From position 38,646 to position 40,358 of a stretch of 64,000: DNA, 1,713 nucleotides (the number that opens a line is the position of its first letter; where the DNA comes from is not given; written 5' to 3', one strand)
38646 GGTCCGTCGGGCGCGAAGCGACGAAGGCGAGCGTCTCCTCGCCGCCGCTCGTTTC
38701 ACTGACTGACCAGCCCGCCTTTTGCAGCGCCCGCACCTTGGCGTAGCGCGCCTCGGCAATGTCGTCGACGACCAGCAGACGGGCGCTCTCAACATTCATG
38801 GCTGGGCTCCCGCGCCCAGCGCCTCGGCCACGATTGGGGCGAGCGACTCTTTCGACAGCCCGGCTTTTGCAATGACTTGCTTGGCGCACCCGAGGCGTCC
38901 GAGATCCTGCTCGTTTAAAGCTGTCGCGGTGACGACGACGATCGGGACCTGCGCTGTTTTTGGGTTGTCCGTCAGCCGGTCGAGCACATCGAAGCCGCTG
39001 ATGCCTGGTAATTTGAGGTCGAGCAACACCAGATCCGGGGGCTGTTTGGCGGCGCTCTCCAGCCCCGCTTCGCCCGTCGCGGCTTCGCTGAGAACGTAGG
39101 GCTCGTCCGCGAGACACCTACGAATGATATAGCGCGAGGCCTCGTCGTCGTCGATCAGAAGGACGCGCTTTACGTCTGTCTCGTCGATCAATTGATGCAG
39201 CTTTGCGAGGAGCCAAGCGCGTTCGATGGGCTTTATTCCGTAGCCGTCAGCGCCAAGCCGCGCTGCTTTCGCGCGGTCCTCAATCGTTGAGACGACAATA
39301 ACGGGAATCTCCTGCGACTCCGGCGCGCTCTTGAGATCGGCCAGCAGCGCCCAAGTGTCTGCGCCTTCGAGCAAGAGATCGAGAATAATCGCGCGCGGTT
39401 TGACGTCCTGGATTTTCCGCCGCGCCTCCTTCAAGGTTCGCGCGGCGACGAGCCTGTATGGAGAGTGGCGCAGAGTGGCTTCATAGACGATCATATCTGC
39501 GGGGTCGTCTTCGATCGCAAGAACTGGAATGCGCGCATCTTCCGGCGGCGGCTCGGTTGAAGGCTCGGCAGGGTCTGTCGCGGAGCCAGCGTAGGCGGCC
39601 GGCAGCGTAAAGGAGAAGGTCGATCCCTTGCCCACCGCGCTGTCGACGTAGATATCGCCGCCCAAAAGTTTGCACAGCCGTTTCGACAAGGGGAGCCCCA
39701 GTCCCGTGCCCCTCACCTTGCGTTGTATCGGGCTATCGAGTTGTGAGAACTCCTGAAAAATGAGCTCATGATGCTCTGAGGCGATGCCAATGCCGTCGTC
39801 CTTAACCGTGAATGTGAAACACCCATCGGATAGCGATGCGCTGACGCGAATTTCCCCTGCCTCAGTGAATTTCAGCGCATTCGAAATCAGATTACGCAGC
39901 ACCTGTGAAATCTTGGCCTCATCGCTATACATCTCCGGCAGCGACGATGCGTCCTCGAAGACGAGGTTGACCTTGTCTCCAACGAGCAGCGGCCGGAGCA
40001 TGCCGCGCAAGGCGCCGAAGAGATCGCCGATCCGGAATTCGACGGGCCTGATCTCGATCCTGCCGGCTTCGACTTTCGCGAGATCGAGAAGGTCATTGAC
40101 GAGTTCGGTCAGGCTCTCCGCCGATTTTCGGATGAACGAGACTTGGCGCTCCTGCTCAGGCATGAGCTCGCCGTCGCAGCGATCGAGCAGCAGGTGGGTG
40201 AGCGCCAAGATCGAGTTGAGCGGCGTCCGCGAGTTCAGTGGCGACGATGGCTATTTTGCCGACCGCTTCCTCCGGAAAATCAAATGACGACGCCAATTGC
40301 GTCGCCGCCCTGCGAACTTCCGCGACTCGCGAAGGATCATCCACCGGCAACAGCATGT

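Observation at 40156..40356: Fusion scar: the start of a second RsbT-like ATPase gene runs, one nucleotide out of frame, straight into the H-box of a hybrid kinase, and the phospho-acceptor histidine is gone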

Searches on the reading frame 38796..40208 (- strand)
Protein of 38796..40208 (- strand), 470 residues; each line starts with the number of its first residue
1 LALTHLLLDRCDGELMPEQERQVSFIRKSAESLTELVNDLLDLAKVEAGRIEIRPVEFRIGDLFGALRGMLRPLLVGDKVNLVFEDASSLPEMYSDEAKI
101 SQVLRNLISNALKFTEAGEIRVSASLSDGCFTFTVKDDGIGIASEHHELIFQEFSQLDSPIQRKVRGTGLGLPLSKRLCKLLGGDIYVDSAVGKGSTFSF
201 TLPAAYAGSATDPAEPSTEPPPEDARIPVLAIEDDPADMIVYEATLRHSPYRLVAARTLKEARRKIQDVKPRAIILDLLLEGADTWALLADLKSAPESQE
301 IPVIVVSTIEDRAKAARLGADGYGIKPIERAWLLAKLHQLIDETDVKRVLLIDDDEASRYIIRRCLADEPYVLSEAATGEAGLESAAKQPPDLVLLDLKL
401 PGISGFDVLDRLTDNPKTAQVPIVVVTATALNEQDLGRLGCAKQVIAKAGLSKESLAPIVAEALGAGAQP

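Call 4: search_protein_families(library=pfam, proteins=[window:38796-40208:-], max_evalue=0.01)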
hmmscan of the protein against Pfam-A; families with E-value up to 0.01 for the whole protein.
window:38796-40208:- (470 aa): 4 families
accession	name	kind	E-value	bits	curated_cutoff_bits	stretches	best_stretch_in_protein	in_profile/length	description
PF00072.30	Response_reg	-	1.5e-31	109.3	30.2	2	349-431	1-81/111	Response regulator receiver domain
PF02518.31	HATPase_c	-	1.3e-29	103.3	26.4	1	96-204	2-109/111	Histidine kinase-, DNA gyrase B-, and HSP90-like ATPase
PF00512.31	HisKA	-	8.7e-07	29.4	26.9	1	2-49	22-66/66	His Kinase A (phospho-acceptor) domain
PF13581.12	HATPase_c_2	-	0.0032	17.9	27.4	1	105-179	41-109/127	Histidine kinase-like ATPase domain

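Call 5: find_related_loci(query=window:38796-40208:-, collection=genome_contigs, flank=10000)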
Query window:38796-40208:- (470 aa) in genome_contigs; peptide patterns used: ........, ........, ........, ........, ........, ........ (x = any residue, [..] = any of these).
164 stretches matched a pattern; 18 encode a relative of the query (tblastn E <= 1e-3); 18 distinct loci.
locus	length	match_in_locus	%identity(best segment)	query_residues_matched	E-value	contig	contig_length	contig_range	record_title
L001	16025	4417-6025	92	1-466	0e+0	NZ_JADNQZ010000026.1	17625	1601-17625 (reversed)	Methylocystis sp. H62 MCYSTISH62_contig0026, whole genome shotgun sequence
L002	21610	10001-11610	91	1-469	0e+0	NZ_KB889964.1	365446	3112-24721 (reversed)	Methylocystis rosea SV97 A3OODRAFT_scaffold2.2, whole genome shotgun sequence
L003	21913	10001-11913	49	1-470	4e-144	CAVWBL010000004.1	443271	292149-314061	MAG: uncultured Acidobacteriota bacterium isolate MFD05502.bin.2.139 genome assembly, contig: contig_17732, whole genome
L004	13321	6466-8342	49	1-470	5e-143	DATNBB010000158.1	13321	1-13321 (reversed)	MAG TPA_asm: Candidatus Binatia bacterium isolate SMAG_U11177 k141_2815544, whole genome shotgun sequence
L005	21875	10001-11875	48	1-465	3e-141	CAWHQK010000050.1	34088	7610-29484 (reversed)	MAG: uncultured Acidobacteriota bacterium isolate MFD08416.bin.3.150 genome assembly, contig: contig_27076, whole genome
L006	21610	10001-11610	91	1-470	0e+0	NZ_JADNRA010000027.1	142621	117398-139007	Methylocystis sp. L43 MCYSTISL43_contig0027, whole genome shotgun sequence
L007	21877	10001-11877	49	1-470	2e-146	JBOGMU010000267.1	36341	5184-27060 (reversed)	MAG: Candidatus Acidiferrales bacterium isolate TC-S_metawrap_bin.42 k127_4227577, whole genome shotgun sequence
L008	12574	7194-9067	44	1-465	7e-63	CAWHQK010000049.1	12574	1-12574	MAG: uncultured Acidobacteriota bacterium isolate MFD08416.bin.3.150 genome assembly, contig: contig_27075, whole genome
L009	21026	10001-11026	27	15-342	8e-25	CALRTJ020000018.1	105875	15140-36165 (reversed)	MAG: Hydrogenophaga intermedia isolate JJ-JE53-10-4-mx-bin551 genome assembly, contig: JJ-RD922-193-C46, whole genome sh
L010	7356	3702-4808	26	17-448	8e-25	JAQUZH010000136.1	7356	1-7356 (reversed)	MAG: Bacteroidales bacterium isolate STD2_256 NODE_41803_length_7356_cov_2.852677_Sandtown_D2, whole genome shotgun sequ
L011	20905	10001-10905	30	19-434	8e-21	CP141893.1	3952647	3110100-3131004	Halomonas salifodinae strain IM328 chromosome, complete genome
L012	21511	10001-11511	28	4-433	5e-16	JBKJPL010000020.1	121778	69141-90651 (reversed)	MAG: Bacteriovoracaceae bacterium isolate ant_bin.459 k117_5978634, whole genome shotgun sequence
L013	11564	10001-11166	25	26-428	3e-14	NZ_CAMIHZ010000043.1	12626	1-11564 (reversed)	MAG: uncultured Corynebacterium sp. isolate m9wQqdK4ih_bin.1.MAG NODE_142_length_12626_cov_16.114390, whole genome shotg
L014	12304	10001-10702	27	229-434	4e-12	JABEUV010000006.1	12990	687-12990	MAG: Elusimicrobia bacterium isolate MAG 13 k99_12379, whole genome shotgun sequence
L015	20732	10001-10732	27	97-342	6e-9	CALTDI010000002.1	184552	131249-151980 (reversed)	MAG: uncultured Pseudomonadales bacterium isolate PACB-20200414-m62 genome assembly, contig: contig_17155, whole genome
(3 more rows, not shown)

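Call 14: search_protein_families(library=pfam, proteins=[L002:8300-9286:+, L002:9287-11413:+, L002:11410-12780:+, L002:7873-8298:+], max_evalue=0.01)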
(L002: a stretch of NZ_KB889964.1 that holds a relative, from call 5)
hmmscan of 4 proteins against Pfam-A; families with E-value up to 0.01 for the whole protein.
L002:8300-9286:+ (328 aa): 3 families
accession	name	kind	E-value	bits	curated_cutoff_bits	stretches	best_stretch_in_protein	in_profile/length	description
PF07228.17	SpoIIE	-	1.5e-10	41.8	25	1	162-325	2-190/192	Stage II sporulation protein E (SpoIIE)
PF13581.12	HATPase_c_2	-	3.4e-10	40.4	27.4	1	7-110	4-112/127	Histidine kinase-like ATPase domain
PF02518.31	HATPase_c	-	0.00048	21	26.4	1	34-108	5-85/111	Histidine kinase-, DNA gyrase B-, and HSP90-like ATPase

L002:9287-11413:+ (708 aa): 4 families
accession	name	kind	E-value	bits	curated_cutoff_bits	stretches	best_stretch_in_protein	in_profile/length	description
PF02518.31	HATPase_c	-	2.1e-38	131.6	26.4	2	334-442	2-109/111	Histidine kinase-, DNA gyrase B-, and HSP90-like ATPase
PF00072.30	Response_reg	-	1.5e-30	106.1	30.2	2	587-669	1-81/111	Response regulator receiver domain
PF00512.31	HisKA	-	2.5e-18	66.3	26.9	1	220-287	2-66/66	His Kinase A (phospho-acceptor) domain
PF13581.12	HATPase_c_2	-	3.6e-16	59.8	27.4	1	18-131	9-127/127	Histidine kinase-like ATPase domain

L002:11410-12780:+ (456 aa): 7 families
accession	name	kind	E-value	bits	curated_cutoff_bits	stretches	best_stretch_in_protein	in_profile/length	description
PF07536.20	HWE_HK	-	1e-25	90.7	22.8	1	269-349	1-83/83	HWE histidine kinase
PF00072.30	Response_reg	-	4.8e-17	62.6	30.2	1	9-118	2-110/111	Response regulator receiver domain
PF08448.16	PAS_4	-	4.1e-13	50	23.1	1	151-258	3-110/110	PAS fold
PF07568.18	HisKA_2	-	7.9e-07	29.5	22.3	1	269-326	1-61/76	Histidine kinase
PF13596.12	PAS_10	-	0.00044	21.3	22.1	1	145-253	1-105/106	PAS domain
PF13581.12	HATPase_c_2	-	0.0016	18.9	27.4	1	351-392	23-64/127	Histidine kinase-like ATPase domain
PF23198.2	PDE8A_N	-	0.0061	16.9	29.6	0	21-115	26-125/147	PDE8A-like, N-terminal domain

L002:7873-8298:+ (141 aa): 2 families
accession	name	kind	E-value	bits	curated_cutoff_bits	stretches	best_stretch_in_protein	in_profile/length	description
PF02518.31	HATPase_c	-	5.8e-12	46.5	26.4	1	44-137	2-105/111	Histidine kinase-, DNA gyrase B-, and HSP90-like ATPase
PF13581.12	HATPase_c_2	-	5e-07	30.2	27.4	1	23-138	7-126/127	Histidine kinase-like ATPase domain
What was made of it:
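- On HisKA-type (class I) histidine kinase: The Pfam HisKA match covers profile positions 22-66 of 66 in the window (29.4 bits) against 2-66 in the orthologue (66.3 bits) (calls 4, 14).
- On RsbT/RsbW-type GHKL serine kinase (HATPase_c_2), claimed for the 66-aa ORF: That protein passes the HATPase_c_2 (40.4 bits) and SpoIIE (41.8 bits) cut-offs (call 14).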

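Call 18: find_encoding_contigs(protein=window:38796-40208:-, flank=4000, max_places=10)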
Protein window:38796-40208:- (470 aa): 1 contig read that carries it; 1 place shown.
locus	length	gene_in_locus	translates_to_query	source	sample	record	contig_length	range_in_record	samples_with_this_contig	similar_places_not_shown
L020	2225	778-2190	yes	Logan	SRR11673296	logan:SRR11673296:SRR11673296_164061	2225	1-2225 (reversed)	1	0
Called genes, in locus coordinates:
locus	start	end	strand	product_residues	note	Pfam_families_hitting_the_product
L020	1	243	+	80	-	?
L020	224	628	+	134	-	PF13581:HATPase_c_2, PF02518:HATPase_c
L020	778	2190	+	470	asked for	PF00512:HisKA (weak), PF02518:HATPase_c, PF00072:Response_reg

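Call 29: search_protein_families(library=pfam, proteins=[L003:6633-7508:+, L003:7518-7907:+, L003:7831-8289:+, L003:8293-9291:+, L003:9299-11452:+, L003:11449-12708:+, L003:12718-13086:+], max_evalue=0.001)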
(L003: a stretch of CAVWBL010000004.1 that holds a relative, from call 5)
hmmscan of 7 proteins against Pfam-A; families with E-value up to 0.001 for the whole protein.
L003:6633-7508:+ (291 aa): 2 families
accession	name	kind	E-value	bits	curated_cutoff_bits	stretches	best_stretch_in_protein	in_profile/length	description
PF14361.12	RsbRD_N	-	5.3e-24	85.3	24.3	1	13-114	1-103/104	RsbT co-antagonist protein rsbRD N-terminal domain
PF01740.26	STAS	-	9.9e-15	54.7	22.6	1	170-270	4-103/106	STAS domain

L003:7518-7907:+ (129 aa): 1 family
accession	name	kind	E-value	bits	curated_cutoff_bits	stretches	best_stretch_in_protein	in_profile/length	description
PF01740.26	STAS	-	6.1e-09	36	22.6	1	9-96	7-94/106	STAS domain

L003:7831-8289:+ (152 aa): 2 families
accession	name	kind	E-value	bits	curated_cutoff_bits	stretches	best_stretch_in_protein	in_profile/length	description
PF02518.31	HATPase_c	-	1.1e-09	39.1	26.4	1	57-147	3-104/111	Histidine kinase-, DNA gyrase B-, and HSP90-like ATPase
PF13581.12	HATPase_c_2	-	2.8e-08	34.3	27.4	1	35-146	7-123/127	Histidine kinase-like ATPase domain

L003:8293-9291:+ (332 aa): 2 families
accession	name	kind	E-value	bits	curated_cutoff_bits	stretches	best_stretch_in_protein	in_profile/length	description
PF07228.17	SpoIIE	-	5.7e-12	46.4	25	1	165-327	3-190/192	Stage II sporulation protein E (SpoIIE)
PF13581.12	HATPase_c_2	-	2e-11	44.4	27.4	1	7-123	4-124/127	Histidine kinase-like ATPase domain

L003:9299-11452:+ (717 aa): 4 families
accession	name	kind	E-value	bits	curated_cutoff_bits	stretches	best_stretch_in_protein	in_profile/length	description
PF02518.31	HATPase_c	-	1.4e-34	119.3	26.4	2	331-440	2-109/111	Histidine kinase-, DNA gyrase B-, and HSP90-like ATPase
PF00072.30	Response_reg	-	1.3e-31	109.5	30.2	2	585-691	1-106/111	Response regulator receiver domain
PF00512.31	HisKA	-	1e-19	70.8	26.9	1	216-283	2-66/66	His Kinase A (phospho-acceptor) domain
PF13581.12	HATPase_c_2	-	9.3e-13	48.7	27.4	1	16-129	8-126/127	Histidine kinase-like ATPase domain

L003:11449-12708:+ (419 aa): 4 families
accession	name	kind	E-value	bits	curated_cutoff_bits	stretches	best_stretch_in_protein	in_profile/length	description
PF00072.30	Response_reg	-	3.5e-22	79.1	30.2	1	29-140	1-110/111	Response regulator receiver domain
PF02518.31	HATPase_c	-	4.2e-13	50.1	26.4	1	313-407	3-109/111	Histidine kinase-, DNA gyrase B-, and HSP90-like ATPase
PF07730.19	HisKA_3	-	9.2e-10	39.4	24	1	206-272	1-67/68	Histidine kinase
PF23198.2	PDE8A_N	-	0.00058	20.2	29.6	0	28-151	12-136/147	PDE8A-like, N-terminal domain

L003:12718-13086:+ (122 aa): 0 families

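Call 30: search_protein_families(library=ncbifam, proteins=[L002:8300-9286:+, L002:9287-11413:+, window:38796-40208:-], max_evalue=0.00001)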
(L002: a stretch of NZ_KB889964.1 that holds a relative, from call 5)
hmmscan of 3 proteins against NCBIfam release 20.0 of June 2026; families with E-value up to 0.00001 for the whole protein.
L002:8300-9286:+ (328 aa): 1 family
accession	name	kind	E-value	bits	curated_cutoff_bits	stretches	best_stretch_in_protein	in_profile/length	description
NF041045.1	RsbA_anti_sig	subfamily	7.7e-07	28.6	210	1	6-125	186-301/303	anti-sigma factor RsbA family regulatory protein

L002:9287-11413:+ (708 aa): 146 families (the best 25 are shown)
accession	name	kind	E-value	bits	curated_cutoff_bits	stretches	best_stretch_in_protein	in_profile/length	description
TIGR02956.1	TMAO_torS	equivalog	2e-85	287.7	676.5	2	175-580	425-821/967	TMAO reductase system sensor histidine kinase/response regulator TorS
NF008318.0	PRK11107.1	equivalog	5.4e-68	229.9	890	2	214-442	287-518/920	two-component sensor histidine kinase BarA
NF038297.2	hybrid_HK_HrmK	equivalog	1.3e-67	228.9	725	2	203-571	218-600/607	hybrid histidine kinase/response regulator HrmK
NF008302.0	PRK11091.1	equivalog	1.8e-67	228.2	838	2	198-584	258-648/779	aerobic respiration two-component sensor histidine kinase ArcB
NF041947.1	LuxQ_Vibrio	equivalog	1.7e-59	201.5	1200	1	217-478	469-736/843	quorum-sensing autoinducer 2 sensor kinase/phosphatase LuxQ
NF011874.0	PRK15347.1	equivalog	8.4e-54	182.9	852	2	203-458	381-630/921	two component system sensor kinase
NF041832.1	near_NosP_CTERM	subfamily_domain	9.6e-52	176.3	400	1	215-577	2-368/370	NahK/ErcS family hybrid sensor histidine kinase/response regulator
NF046044.1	PnpS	equivalog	1.1e-49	169.5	400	1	143-441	99-390/390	two-component system histidine kinase PnpS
NF008099.0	PRK10841.1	equivalog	1.9e-49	168.3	920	2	203-442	453-690/949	two-component system sensor histidine kinase RcsC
NF047465.1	hybrid_HK_LvrA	exception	2.7e-49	167.9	1200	2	170-442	159-422/819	hybrid histidine kinase/response regulator LvrA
NF045901.1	HisKinLetSLeg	equivalog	6.6e-47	160.1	1650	1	218-440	291-516/906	two-component system sensor histidine kinase LetS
NF047874.1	MASE3_PAS_HK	subfamily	3e-44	151.9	560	1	206-443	384-626/655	MASE3 domain-containing sensor histidine kinase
TIGR02966.1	phoR_proteo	equivalog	1.1e-43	149.6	334.2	1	194-440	96-333/333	phosphate regulon sensor histidine kinase PhoR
NF033092.0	HK_WalK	equivalog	5.8e-42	144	725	1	165-441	319-593/594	cell wall metabolism sensor histidine kinase WalK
NF008543.0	PRK11466.1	equivalog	6.1e-40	136.9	982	1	177-508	404-725/914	TMAO reductase system sensor histidine kinase/response regulator TorS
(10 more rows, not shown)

window:38796-40208:- (470 aa): 143 families (the best 25 are shown)
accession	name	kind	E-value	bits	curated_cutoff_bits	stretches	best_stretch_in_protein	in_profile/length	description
TIGR02956.1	TMAO_torS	equivalog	1.6e-73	248.3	676.5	2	12-342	491-821/967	TMAO reductase system sensor histidine kinase/response regulator TorS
NF008318.0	PRK11107.1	equivalog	8.6e-58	196.2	890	2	14-205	322-519/920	two-component sensor histidine kinase BarA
NF008302.0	PRK11091.1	equivalog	1.4e-55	188.9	838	2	3-345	304-647/779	aerobic respiration two-component sensor histidine kinase ArcB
NF038297.2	hybrid_HK_HrmK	equivalog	3.5e-55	187.8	725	2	3-333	256-600/607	hybrid histidine kinase/response regulator HrmK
NF041832.1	near_NosP_CTERM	subfamily_domain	4.1e-50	170.9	400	1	16-340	39-369/370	NahK/ErcS family hybrid sensor histidine kinase/response regulator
NF041947.1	LuxQ_Vibrio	equivalog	4.7e-49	167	1200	1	18-244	505-740/843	quorum-sensing autoinducer 2 sensor kinase/phosphatase LuxQ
NF011874.0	PRK15347.1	equivalog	4.3e-45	154.1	852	2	13-205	426-615/921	two component system sensor kinase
NF008099.0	PRK10841.1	equivalog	9.3e-42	142.8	920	1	15-434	500-910/949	two-component system sensor histidine kinase RcsC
NF047465.1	hybrid_HK_LvrA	exception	3.7e-37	127.8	1200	2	6-203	624-817/819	hybrid histidine kinase/response regulator LvrA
NF045901.1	HisKinLetSLeg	equivalog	6.2e-37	127.1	1650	1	12-434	320-759/906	two-component system sensor histidine kinase LetS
NF046044.1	PnpS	equivalog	7.7e-37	127.2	400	1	23-203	210-390/390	two-component system histidine kinase PnpS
NF047874.1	MASE3_PAS_HK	subfamily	7.1e-34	117.6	560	1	21-206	441-627/655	MASE3 domain-containing sensor histidine kinase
NF041880.1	EPS_EpsF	equivalog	2.2e-32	112.2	900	1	5-203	297-492/492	response regulator EpsF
NF008543.0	PRK11466.1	equivalog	6.8e-32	110.2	982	1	12-294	471-750/914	TMAO reductase system sensor histidine kinase/response regulator TorS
TIGR02966.1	phoR_proteo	equivalog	7.1e-32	110.7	334.2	1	16-202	147-333/333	phosphate regulon sensor histidine kinase PhoR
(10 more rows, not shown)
